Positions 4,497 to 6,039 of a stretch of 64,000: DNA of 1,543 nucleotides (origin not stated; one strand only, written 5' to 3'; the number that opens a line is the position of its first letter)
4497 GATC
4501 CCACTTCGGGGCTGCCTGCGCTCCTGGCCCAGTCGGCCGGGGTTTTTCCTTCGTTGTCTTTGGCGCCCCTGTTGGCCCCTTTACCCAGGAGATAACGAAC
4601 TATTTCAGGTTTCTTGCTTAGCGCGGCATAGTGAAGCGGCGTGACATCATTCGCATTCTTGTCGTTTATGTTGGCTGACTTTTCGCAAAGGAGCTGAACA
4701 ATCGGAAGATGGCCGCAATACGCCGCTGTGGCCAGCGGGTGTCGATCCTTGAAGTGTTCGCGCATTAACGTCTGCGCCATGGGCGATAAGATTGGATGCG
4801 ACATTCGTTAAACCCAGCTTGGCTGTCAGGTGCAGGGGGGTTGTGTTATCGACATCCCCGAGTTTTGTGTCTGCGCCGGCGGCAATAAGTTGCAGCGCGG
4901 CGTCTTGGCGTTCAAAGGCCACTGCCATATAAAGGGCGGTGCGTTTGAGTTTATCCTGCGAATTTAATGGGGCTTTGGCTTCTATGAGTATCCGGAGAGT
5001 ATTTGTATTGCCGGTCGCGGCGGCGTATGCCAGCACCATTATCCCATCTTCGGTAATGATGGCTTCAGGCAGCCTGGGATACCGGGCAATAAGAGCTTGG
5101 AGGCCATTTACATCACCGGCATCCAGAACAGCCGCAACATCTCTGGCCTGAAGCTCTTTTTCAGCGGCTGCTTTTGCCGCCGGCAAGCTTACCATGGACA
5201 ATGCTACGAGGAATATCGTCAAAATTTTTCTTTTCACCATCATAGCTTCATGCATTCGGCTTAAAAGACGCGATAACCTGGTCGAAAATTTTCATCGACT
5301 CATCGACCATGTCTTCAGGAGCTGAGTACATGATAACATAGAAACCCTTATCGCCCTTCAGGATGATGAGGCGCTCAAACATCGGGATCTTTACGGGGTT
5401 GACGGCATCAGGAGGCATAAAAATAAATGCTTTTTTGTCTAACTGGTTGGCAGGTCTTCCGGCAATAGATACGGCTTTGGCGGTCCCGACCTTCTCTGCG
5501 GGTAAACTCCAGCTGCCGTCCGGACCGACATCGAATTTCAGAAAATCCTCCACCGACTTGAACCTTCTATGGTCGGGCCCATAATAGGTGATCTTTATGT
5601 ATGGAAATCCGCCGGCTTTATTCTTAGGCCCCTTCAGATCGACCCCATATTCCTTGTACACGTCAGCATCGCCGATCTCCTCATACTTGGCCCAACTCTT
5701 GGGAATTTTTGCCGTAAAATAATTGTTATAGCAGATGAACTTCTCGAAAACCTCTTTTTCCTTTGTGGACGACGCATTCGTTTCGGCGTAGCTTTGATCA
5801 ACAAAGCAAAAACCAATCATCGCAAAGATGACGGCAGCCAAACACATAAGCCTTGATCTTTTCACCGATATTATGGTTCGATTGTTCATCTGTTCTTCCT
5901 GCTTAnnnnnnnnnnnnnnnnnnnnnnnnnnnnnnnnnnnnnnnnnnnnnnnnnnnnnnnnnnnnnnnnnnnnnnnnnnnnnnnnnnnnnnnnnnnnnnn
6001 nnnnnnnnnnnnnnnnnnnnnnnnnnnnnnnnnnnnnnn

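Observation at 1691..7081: Accessory cassette of five secreted proteins (ankyrin-repeat and a private ~150-aa domain family) with mosaic near-identical DNA segments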

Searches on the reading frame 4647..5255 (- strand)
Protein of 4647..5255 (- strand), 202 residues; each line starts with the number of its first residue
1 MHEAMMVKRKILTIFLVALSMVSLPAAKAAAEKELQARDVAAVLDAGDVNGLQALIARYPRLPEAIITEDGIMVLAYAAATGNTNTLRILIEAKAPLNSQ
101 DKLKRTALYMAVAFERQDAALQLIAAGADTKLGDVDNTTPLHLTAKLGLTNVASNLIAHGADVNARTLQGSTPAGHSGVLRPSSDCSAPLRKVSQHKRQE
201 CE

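Call 4: search_protein_families(library=pfam, proteins=[window:4647-5255:-], max_evalue=0.1)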
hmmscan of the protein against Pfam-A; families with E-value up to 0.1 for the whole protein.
window:4647-5255:- (202 aa): 5 families
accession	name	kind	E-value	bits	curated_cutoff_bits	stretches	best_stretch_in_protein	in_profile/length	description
PF12796.13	Ank_2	-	1.6e-14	54.7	27.3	2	43-131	5-87/90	Ankyrin repeats (3 copies)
PF00023.36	Ank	-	5.6e-12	45.6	21.1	1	137-167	2-32/33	Ankyrin repeat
PF13637.12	Ank_4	-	5.5e-10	39.7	22.7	1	76-116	2-42/50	Ankyrin repeats (many copies)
PF13857.12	Ank_5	-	9e-07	29.6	27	2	127-173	5-52/56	Ankyrin repeats (many copies)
PF13606.12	Ank_3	-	6.2e-06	26.6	22.3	0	139-165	4-30/30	Ankyrin repeat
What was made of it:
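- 4451..5255 (-): Gene 3: signal-peptide ankyrin-repeat gene split into two overlapping ORFs (4647-5255, 4451-4804) by a 1-nt insertion (extra C at 4737-4739); a pseudogene. The third, diverged leader copy lies at 5209-5243. Ank_2 hits occur in both ORFs (call 4).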

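Call 84: search_protein_families(library=padloc, proteins=[window:4647-5255:-], max_evalue=0.01)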
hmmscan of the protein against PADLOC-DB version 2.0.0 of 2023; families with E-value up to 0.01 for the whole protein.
window:4647-5255:- (202 aa): 2 families
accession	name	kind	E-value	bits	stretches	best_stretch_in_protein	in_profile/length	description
PDLC04783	PDC-M72A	-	2.2e-14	51.5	1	66-174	258-366/392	-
PDLC02908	Ankyrin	-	7.4e-07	25.8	1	72-175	737-841/880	-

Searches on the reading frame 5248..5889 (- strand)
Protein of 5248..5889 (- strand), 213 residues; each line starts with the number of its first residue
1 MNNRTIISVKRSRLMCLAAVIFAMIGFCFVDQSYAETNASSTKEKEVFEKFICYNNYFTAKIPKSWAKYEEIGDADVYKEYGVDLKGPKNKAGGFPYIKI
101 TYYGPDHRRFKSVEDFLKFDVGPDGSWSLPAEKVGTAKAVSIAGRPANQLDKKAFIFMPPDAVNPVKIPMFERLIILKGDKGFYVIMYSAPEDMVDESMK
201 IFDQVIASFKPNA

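Call 4: search_protein_families(library=pfam, proteins=[window:5248-5889:-], max_evalue=0.1)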
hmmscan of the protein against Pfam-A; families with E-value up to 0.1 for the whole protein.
window:5248-5889:- (213 aa): 0 families

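Call 9: find_encoding_contigs(protein=window:5248-5889:-, flank=10000, max_places=10)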
Protein window:5248-5889:- (213 aa): 20 contigs read that carry it; 10 places shown.
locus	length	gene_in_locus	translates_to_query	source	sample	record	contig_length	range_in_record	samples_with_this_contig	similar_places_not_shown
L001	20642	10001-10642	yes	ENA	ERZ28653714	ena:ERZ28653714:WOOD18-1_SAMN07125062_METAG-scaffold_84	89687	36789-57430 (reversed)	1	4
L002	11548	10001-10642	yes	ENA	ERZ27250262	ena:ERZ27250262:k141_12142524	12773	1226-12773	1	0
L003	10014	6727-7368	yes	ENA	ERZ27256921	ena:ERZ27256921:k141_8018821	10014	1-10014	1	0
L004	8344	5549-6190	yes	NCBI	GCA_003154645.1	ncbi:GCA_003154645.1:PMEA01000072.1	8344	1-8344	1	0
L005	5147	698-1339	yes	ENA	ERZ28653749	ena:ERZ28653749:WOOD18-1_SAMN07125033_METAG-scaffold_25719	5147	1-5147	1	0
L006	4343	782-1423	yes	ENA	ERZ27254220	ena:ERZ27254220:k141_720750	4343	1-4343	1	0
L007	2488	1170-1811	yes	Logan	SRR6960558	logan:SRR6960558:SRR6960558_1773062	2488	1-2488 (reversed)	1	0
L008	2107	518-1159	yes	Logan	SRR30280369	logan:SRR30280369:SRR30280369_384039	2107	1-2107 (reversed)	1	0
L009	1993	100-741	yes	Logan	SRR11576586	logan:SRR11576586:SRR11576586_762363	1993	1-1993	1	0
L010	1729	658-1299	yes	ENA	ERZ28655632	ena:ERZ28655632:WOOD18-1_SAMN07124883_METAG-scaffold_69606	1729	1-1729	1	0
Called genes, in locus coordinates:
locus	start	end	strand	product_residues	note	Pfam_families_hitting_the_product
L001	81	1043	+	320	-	PF00211:Guanylate_cyc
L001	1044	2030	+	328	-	PF00149:Metallophos, PF12850:Metallophos_2 (weak)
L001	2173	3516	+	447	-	PF02646:RmuC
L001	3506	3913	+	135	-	PF13279:4HBT_2, PF03061:4HBT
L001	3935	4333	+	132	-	PF02643:DUF192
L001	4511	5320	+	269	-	PF05448:AXE1 (faint), PF12146:Hydrolase_4, PF00561:Abhydrolase_1, PF12697:Abhydrolase_6 (weak)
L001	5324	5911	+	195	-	-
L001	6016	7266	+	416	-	PF04851:ResIII, PF00270:DEAD, PF00271:Helicase_C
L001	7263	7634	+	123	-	PF01253:SUI1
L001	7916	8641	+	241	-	PF20582:UPF0758_N, PF04002:RadC, PF14464:Prok-JAB (weak)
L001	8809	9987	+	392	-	PF00515:TPR_1, PF07719:TPR_2 (weak), PF13414:TPR_11 (faint)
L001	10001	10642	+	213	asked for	-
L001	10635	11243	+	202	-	PF12796:Ank_2, PF13857:Ank_5 (faint), PF00023:Ank (faint), PF13606:Ank_3 (faint), PF13637:Ank_4 (weak)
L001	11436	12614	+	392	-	-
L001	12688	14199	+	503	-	PF13606:Ank_3 (faint), PF24521:Ank_KRIT1 (faint), PF12796:Ank_2, PF13637:Ank_4, PF00023:Ank (weak), PF12796:Ank_2, PF13857:Ank_5 (weak)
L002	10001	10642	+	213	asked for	-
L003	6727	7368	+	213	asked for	-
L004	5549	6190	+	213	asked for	-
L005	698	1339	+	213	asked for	-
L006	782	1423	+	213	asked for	-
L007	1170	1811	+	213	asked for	-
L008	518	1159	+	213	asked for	-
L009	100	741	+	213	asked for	-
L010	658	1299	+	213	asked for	-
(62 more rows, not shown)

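Call 13: find_homologous_proteins(query=window:5248-5889:-, max_evalue=0.001)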
Query window:5248-5889:- (213 aa): 7 proteins with E <= 0.001 among 116 candidates.
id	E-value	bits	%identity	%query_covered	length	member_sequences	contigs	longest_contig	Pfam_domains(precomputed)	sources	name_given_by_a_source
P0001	2.1e-130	450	100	93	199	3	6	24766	-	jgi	jgi:hypothetical protein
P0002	3.4e-87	309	70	96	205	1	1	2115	-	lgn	-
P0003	2.6e-67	244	57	99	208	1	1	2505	-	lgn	-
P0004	2.4e-54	202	49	89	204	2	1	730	-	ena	-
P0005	1.8e-53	199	44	97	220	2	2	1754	-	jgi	-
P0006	4.9e-51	191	44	95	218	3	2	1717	-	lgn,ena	-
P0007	3.2e-41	159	46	77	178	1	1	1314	-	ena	-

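Call 21: search_protein_families(library=ncbifam, proteins=[window:5248-5889:-], max_evalue=1)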
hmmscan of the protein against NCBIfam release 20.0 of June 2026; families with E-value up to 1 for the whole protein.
window:5248-5889:- (213 aa): 1 family
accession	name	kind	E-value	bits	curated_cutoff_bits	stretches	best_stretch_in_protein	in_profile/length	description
NF038218.1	IcmG_DotF_IVB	equivalog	0.22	11.2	200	1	8-46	46-84/266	type IVB secretion system protein IcmG/DotF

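Call 53: find_encoding_contigs(protein=P0002, flank=5000, max_places=3)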
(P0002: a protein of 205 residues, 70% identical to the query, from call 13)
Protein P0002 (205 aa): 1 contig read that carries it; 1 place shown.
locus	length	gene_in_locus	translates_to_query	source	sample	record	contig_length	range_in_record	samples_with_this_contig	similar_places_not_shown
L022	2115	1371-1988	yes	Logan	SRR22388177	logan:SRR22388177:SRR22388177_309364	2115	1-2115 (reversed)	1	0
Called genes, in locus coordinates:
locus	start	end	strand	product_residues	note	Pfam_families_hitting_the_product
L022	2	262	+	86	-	?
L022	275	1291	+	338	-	PF10092:DUF2330 (weak)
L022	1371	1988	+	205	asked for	-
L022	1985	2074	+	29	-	-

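Call 54: find_encoding_contigs(protein=P0003, flank=5000, max_places=3)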
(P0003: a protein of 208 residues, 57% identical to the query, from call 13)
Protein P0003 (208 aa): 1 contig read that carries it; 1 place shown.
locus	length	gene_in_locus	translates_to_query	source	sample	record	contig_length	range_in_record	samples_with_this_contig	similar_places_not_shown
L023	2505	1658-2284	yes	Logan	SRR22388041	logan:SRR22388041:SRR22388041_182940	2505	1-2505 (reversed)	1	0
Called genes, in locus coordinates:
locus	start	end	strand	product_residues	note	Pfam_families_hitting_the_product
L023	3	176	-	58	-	?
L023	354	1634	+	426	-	-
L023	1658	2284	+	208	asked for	-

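Call 68: search_protein_families(library=pfam, proteins=[L023:354-1634:+], max_evalue=1)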
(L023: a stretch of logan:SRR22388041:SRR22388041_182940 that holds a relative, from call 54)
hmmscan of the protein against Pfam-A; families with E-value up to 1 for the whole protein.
L023:354-1634:+ (426 aa): 0 families

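Call 84: search_protein_families(library=padloc, proteins=[window:5248-5889:-], max_evalue=0.01)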
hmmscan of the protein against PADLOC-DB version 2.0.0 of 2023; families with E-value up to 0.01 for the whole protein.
window:5248-5889:- (213 aa): 1 family
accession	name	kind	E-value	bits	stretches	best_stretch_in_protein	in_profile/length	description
PDLC03919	NsnC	-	0.001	16.7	1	99-205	62-167/251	-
